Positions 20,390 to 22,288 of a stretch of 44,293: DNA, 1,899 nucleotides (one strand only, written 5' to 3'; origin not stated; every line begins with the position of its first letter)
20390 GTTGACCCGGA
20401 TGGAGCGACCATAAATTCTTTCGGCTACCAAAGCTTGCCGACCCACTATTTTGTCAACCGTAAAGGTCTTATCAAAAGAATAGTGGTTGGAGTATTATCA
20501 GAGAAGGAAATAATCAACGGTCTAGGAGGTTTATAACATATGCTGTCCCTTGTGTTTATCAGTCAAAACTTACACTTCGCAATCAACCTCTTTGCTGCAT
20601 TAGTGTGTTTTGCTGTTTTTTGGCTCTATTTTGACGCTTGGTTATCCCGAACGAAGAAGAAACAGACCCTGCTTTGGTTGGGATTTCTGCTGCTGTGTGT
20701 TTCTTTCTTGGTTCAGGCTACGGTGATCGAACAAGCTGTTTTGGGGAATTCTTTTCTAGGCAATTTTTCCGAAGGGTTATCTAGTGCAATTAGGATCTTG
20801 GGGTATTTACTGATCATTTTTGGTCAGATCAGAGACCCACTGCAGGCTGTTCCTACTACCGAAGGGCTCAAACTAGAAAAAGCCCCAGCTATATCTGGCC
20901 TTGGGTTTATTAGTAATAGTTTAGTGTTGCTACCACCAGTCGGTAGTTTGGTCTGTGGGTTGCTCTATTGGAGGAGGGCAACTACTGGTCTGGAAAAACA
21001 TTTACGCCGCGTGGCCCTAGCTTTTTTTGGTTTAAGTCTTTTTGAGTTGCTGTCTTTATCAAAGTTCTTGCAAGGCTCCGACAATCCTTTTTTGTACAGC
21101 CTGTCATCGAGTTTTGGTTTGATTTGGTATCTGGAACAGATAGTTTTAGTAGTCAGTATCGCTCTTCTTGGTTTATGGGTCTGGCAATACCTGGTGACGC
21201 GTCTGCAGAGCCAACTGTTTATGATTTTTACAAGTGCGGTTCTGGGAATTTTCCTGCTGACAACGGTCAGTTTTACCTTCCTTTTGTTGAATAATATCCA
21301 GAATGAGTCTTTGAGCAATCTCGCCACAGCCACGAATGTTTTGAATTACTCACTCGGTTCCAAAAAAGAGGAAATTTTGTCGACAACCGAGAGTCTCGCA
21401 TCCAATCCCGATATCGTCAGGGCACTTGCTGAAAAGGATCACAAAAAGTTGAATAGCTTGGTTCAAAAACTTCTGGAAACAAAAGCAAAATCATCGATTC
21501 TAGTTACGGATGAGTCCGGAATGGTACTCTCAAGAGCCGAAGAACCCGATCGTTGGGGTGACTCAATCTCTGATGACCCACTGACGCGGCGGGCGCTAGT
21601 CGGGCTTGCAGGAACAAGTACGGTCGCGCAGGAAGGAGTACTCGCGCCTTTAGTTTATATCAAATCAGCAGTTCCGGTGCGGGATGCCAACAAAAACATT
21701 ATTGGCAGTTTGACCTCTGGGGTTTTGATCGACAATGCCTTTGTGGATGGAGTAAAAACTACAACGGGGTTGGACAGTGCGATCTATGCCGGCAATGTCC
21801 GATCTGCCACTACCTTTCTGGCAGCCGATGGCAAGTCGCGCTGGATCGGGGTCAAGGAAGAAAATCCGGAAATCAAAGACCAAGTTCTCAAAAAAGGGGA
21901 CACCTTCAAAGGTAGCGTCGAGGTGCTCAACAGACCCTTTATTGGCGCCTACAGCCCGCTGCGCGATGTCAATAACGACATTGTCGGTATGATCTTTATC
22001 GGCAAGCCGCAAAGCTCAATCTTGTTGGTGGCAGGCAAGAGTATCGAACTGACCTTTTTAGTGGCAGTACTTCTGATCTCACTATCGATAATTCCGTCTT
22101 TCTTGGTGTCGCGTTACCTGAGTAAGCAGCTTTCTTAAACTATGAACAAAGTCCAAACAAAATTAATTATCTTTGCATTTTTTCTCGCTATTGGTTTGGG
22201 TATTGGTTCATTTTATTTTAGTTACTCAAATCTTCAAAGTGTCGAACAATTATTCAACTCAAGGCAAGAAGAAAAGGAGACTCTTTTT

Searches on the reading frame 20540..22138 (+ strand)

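Call 13: search_protein_families(library=pfam, proteins=[window:20540-22138:+])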
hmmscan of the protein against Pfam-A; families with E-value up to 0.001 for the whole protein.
window:20540-22138:+ (532 aa): 5 families
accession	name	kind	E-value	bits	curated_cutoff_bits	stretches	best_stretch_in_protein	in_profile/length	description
PF17202.10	sCache_3_3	-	1.9e-23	83.2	28.8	1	398-494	6-100/107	Single cache domain 3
PF14827.12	dCache_3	-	7.3e-17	62.2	25.7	1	264-493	11-237/239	Double sensory domain of two-component sensor kinase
PF17201.10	Cache_3-Cache_2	-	3.4e-13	50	27.7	1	398-502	87-195/299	Cache 3/Cache 2 fusion domain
PF17203.10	sCache_3_2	-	9.1e-10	39.2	28.4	1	276-398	11-129/140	Single cache domain 3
PF02743.24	dCache_1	-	0.00012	22.2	45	1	252-395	2-150/240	Cache domain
